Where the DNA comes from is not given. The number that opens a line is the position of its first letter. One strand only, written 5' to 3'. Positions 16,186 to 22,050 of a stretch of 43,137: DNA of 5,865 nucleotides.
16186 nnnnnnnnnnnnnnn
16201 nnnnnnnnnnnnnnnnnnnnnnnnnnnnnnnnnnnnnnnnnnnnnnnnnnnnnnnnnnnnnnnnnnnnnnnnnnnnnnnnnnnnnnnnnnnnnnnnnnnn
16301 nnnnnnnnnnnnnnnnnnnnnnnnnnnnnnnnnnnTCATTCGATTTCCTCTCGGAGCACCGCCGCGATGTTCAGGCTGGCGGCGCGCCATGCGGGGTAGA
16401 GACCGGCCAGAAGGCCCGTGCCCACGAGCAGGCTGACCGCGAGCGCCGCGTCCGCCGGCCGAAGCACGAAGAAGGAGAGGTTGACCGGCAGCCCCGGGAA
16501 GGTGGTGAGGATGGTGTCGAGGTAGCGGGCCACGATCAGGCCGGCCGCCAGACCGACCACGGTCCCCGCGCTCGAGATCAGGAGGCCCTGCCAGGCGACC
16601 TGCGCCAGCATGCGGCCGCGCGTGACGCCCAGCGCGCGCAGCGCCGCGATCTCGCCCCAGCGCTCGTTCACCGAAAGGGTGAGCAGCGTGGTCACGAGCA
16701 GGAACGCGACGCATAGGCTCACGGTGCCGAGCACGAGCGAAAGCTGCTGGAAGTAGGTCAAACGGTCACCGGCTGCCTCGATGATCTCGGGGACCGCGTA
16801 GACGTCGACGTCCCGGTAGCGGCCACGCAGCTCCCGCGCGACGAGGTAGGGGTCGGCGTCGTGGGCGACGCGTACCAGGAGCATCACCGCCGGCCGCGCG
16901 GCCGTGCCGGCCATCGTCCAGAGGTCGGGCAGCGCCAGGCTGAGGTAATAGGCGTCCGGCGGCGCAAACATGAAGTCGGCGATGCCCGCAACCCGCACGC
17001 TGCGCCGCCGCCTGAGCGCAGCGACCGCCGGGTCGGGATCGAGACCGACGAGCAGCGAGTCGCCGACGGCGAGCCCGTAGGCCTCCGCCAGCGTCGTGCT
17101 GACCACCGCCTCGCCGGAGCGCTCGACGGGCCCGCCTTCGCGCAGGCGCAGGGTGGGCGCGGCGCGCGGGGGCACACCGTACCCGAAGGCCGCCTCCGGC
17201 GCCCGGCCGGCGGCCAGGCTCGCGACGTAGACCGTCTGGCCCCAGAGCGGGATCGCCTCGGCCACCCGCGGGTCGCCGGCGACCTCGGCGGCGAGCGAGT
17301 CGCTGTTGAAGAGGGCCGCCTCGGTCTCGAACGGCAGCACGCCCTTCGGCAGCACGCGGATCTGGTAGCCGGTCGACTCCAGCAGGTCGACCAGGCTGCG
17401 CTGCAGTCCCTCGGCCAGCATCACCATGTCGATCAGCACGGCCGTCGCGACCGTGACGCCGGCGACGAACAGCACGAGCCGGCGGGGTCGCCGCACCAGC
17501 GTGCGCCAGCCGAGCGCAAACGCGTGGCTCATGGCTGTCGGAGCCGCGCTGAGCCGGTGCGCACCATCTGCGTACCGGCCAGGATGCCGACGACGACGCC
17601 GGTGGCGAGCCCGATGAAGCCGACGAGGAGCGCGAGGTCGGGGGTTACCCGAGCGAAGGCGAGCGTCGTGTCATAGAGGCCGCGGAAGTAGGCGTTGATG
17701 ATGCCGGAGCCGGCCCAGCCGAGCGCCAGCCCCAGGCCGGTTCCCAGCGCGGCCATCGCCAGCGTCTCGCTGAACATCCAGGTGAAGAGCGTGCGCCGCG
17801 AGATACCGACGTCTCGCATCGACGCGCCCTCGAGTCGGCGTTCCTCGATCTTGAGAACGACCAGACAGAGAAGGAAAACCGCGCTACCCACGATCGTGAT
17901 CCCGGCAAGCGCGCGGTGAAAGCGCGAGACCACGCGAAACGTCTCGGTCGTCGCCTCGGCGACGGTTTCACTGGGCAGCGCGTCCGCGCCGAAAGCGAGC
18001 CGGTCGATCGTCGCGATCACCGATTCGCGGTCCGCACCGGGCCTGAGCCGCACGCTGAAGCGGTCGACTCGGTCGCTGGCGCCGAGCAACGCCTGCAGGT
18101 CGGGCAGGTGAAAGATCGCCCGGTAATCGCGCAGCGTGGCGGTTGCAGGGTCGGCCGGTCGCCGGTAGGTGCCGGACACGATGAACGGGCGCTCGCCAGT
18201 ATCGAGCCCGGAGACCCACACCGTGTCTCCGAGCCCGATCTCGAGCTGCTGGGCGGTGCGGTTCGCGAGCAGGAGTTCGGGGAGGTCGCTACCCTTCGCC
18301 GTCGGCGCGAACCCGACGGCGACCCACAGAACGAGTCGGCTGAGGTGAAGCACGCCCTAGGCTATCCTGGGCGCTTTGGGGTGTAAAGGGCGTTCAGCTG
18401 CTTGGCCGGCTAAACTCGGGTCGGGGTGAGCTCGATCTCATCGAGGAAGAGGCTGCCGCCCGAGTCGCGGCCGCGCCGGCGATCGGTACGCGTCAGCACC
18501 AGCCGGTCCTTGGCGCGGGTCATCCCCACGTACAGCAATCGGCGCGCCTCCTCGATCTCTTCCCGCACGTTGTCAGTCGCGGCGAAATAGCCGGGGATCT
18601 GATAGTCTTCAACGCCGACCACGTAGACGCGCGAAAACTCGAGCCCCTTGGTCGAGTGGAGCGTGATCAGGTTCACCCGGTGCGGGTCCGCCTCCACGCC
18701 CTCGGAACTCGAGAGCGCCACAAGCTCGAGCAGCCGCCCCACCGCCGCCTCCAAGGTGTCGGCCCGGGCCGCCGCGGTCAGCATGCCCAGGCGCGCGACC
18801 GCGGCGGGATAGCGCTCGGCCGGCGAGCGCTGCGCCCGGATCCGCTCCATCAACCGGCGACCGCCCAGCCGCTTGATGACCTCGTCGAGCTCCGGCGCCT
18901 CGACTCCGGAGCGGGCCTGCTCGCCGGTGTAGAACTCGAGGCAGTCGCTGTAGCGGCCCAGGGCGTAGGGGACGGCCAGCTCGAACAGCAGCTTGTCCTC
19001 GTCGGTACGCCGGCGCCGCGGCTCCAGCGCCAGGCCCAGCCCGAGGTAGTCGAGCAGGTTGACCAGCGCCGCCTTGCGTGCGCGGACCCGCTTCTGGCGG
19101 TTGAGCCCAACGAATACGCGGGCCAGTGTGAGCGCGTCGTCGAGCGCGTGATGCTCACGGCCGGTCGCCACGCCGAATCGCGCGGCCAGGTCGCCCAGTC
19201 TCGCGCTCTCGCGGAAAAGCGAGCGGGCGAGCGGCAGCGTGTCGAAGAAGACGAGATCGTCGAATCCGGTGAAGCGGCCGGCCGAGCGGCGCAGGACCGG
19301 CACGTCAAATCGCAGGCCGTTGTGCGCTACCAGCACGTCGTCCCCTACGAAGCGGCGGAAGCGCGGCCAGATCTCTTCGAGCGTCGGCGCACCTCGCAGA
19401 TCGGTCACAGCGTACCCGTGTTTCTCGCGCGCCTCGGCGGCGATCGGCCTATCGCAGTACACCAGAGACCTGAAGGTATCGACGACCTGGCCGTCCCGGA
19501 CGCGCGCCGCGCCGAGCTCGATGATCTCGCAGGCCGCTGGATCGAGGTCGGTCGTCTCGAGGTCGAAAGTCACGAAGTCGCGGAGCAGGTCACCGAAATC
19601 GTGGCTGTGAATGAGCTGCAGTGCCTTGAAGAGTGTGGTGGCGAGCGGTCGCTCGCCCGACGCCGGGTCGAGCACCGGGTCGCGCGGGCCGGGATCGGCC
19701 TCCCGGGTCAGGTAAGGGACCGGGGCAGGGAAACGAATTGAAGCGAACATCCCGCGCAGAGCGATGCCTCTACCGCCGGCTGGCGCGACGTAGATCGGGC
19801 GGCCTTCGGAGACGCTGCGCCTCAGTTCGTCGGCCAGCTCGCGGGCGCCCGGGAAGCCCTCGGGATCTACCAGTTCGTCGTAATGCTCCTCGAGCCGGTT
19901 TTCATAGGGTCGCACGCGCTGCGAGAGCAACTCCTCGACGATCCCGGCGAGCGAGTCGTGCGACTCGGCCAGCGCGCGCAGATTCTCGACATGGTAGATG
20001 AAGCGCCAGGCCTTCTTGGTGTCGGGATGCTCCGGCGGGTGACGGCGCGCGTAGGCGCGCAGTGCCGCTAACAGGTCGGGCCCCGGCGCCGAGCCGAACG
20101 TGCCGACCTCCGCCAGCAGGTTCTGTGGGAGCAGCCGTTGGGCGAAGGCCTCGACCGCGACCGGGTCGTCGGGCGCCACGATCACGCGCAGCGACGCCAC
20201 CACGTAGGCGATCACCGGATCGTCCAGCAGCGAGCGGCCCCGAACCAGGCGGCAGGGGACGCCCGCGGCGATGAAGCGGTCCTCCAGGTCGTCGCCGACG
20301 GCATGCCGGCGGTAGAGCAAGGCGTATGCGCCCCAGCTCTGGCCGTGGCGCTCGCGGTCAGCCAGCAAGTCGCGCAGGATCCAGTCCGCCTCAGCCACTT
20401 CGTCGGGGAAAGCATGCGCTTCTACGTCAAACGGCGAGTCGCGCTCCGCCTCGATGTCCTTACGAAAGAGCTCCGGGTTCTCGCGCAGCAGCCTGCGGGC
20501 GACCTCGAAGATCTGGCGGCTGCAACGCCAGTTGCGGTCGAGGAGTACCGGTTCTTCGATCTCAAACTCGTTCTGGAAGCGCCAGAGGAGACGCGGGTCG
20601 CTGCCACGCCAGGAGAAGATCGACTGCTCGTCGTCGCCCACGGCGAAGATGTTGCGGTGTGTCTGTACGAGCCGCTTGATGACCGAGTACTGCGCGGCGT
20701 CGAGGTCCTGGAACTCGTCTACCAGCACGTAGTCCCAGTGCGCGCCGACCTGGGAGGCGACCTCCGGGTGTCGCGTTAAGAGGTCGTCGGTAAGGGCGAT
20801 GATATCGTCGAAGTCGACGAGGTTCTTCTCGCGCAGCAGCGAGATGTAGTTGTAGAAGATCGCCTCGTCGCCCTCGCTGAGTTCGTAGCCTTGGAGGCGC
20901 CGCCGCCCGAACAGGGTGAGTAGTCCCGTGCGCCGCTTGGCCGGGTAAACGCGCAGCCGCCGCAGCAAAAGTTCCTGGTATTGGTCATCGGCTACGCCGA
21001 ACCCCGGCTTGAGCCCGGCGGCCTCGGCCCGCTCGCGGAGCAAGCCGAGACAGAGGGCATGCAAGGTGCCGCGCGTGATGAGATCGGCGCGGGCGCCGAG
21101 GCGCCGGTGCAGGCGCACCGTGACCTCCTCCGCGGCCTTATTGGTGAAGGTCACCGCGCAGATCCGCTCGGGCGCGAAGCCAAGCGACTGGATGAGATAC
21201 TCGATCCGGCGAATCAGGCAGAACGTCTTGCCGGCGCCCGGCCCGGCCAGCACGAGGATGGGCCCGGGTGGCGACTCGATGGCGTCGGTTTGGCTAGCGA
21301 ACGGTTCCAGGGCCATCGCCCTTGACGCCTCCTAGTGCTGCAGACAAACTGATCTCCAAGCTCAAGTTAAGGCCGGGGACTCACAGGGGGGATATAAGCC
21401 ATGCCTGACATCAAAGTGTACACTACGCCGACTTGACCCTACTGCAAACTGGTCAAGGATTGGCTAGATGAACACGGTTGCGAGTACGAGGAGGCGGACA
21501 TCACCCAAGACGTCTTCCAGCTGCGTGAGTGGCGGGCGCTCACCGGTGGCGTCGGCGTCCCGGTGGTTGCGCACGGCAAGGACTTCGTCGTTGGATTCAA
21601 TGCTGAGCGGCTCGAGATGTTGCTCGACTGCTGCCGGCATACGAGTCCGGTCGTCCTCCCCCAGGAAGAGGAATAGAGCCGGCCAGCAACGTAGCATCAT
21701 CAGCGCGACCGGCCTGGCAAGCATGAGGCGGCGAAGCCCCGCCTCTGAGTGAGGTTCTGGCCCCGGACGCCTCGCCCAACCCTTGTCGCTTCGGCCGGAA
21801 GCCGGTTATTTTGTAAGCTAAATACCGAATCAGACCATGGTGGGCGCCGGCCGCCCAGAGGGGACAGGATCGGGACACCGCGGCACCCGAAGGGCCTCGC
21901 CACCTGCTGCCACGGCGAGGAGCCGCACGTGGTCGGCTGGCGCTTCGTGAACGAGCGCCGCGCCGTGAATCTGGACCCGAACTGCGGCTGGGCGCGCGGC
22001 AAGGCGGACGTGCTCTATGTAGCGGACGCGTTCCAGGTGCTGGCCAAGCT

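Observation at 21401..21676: Glutaredoxin-like gene with TGA in place of the first active-site Cys: candidate U-P-Y-C selenoprotein plus SECIS-like hairpin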

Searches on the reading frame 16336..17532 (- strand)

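Call 18: search_protein_families(library=pfam, proteins=[window:16336-17532:-], max_evalue=0.00001)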
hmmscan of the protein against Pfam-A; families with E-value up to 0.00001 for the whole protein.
window:16336-17532:- (398 aa): 2 families
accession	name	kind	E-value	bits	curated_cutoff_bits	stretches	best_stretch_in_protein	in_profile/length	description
PF02687.27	FtsX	-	4.1e-17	62.8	25.5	1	267-389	2-120/120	FtsX-like permease C-terminal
PF12704.14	MacB_PCD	-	2.1e-12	48.2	27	1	20-236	2-205/207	MacB-like periplasmic core domain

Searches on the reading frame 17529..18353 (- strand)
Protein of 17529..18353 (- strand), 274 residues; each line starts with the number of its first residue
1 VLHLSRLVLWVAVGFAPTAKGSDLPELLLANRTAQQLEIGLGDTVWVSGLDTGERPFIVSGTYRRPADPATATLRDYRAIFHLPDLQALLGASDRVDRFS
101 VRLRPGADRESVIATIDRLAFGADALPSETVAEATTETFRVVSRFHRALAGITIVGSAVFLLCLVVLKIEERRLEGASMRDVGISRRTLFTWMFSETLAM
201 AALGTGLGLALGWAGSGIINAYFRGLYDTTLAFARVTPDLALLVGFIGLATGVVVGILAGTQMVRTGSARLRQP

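Call 18: search_protein_families(library=pfam, proteins=[window:17529-18353:-], max_evalue=0.00001)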
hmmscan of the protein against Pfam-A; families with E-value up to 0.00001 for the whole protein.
window:17529-18353:- (274 aa): 2 families
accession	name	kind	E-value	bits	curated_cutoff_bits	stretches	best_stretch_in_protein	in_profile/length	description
PF02687.27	FtsX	-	4.9e-10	39.9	25.5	1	149-265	3-117/120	FtsX-like permease C-terminal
PF12704.14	MacB_PCD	-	1.8e-06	28.8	27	1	14-118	108-206/207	MacB-like periplasmic core domain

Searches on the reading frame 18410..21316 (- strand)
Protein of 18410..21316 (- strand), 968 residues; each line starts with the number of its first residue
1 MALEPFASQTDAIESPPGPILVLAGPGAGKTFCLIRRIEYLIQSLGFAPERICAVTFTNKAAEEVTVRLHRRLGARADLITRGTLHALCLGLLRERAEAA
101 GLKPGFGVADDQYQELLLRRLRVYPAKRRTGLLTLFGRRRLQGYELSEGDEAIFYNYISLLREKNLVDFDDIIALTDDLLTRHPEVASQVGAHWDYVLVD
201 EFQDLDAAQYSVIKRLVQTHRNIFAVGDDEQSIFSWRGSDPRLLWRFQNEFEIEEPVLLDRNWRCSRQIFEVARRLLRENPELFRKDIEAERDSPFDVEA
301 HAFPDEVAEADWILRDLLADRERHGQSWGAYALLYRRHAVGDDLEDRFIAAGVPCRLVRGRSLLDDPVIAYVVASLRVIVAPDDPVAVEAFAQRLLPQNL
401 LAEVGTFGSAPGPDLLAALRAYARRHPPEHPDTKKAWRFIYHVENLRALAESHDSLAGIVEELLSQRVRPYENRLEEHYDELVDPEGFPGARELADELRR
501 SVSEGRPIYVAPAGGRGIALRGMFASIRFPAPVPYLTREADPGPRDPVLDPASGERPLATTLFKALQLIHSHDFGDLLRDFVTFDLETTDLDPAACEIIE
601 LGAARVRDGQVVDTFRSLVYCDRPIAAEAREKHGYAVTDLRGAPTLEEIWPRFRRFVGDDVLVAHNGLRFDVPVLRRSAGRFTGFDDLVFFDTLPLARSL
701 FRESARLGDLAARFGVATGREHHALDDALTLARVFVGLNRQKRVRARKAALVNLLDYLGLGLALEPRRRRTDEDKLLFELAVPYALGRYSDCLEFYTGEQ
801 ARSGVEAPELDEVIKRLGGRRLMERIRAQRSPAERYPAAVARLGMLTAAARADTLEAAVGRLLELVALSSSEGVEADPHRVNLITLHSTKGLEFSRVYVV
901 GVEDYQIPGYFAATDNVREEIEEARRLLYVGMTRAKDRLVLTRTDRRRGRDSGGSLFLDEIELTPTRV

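Call 18: search_protein_families(library=pfam, proteins=[window:18410-21316:-], max_evalue=0.00001)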
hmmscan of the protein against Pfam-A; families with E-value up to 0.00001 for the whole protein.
window:18410-21316:- (968 aa): 6 families
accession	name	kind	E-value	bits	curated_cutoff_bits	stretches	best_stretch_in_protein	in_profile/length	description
PF00580.27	UvrD-helicase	-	3.8e-61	207.6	23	1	8-251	4-270/271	UvrD/REP helicase N-terminal domain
PF13361.12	UvrD_C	-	1.4e-33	117.2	25.6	2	858-943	263-347/350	UvrD-like helicase C-terminal domain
PF00929.31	RNase_T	-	2.6e-26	93.6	24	1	582-735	1-164/164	Exonuclease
PF13245.12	AAA_19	-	2.9e-20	73.3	25.1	1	9-234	1-131/134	AAA domain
PF13538.12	UvrD_C_2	-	1.5e-08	34.8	27.4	1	883-941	4-51/52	UvrD-like helicase C-terminal domain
PF16473.11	Rv2179c-like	-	2.2e-06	28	27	1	582-734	3-172/177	3'-5' exoribonuclease Rv2179c-like domain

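Call 70: search_protein_families(library=ncbifam, proteins=[window:18410-21316:-], max_evalue=0.001)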
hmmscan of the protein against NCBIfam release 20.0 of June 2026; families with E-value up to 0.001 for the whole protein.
window:18410-21316:- (968 aa): 43 families (the best 25 are shown)
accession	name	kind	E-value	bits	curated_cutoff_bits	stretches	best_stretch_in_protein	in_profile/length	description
TIGR01074.1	rep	equivalog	4.5e-96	322.6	951.45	3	153-477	166-490/668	DNA helicase Rep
TIGR01073.1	pcrA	equivalog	2.1e-92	310.7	911.2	3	153-464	169-482/725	DNA helicase PcrA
NF008743.0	PRK11773.1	equivalog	6.8e-81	272.6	965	2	8-389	13-408/720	DNA helicase II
TIGR01075.1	uvrD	equivalog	9e-78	262.2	1144.45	2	8-389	8-403/715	DNA helicase II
NF008172.0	PRK10919.1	equivalog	6.4e-73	246.1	1168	3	155-387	169-401/673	DNA helicase Rep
NF008276.0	PRK11054.1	equivalog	9.6e-41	140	543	2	154-290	396-529/684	DNA helicase IV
TIGR02785.1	addA_Gpos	equivalog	6e-35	120.4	707.65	2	156-272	347-475/1234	helicase-exonuclease AddAB subunit AddA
TIGR00609.1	recB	equivalog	4.4e-34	117.8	696.05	3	163-285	339-465/1175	exodeoxyribonuclease V subunit beta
TIGR02784.1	addA_alphas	equivalog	8.9e-29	100.5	860.75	3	155-252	349-460/1138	double-strand break repair helicase AddA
NF005907.0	PRK07883.1-5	equivalog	1.9e-28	99.2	454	1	579-739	26-192/584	DEDD exonuclease domain-containing protein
NF001688.0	PRK00448.1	equivalog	4.2e-28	97.5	873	1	580-741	424-587/1445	PolC-type DNA polymerase III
NF005905.0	PRK07883.1-3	equivalog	7.2e-27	94.2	508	1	581-738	26-187/581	DEDD exonuclease domain-containing protein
TIGR01405.1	polC_Gram_pos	equivalog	9.5e-27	93.1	1043.45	1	580-741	190-353/1211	DNA polymerase III subunit alpha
NF005906.0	PRK07883.1-4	equivalog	2.4e-26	92.2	495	1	581-743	8-172/563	DEDD exonuclease domain-containing protein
NF005289.0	PRK06807.1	equivalog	9.1e-24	84.2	335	1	577-746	6-176/313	3'-5' exonuclease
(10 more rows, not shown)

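Call 88: find_encoding_contigs(protein=window:18410-21316:-, flank=1000, max_places=3)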
Protein window:18410-21316:- (968 aa): no gene with exactly this product is on record in the collection.

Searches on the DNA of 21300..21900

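Call 10: search_rna_families(source=window, start=21300, end=21900, threshold=evalue, max_evalue=10)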
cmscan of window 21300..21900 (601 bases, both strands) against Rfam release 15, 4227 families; matches with E-value up to 10: 1.
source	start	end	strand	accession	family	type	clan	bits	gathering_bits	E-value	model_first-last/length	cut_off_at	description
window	21724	21827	+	RF01529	CC3552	Gene; sRNA;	-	14.5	50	8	1-106/106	no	Cauldobacter sRNA CC3552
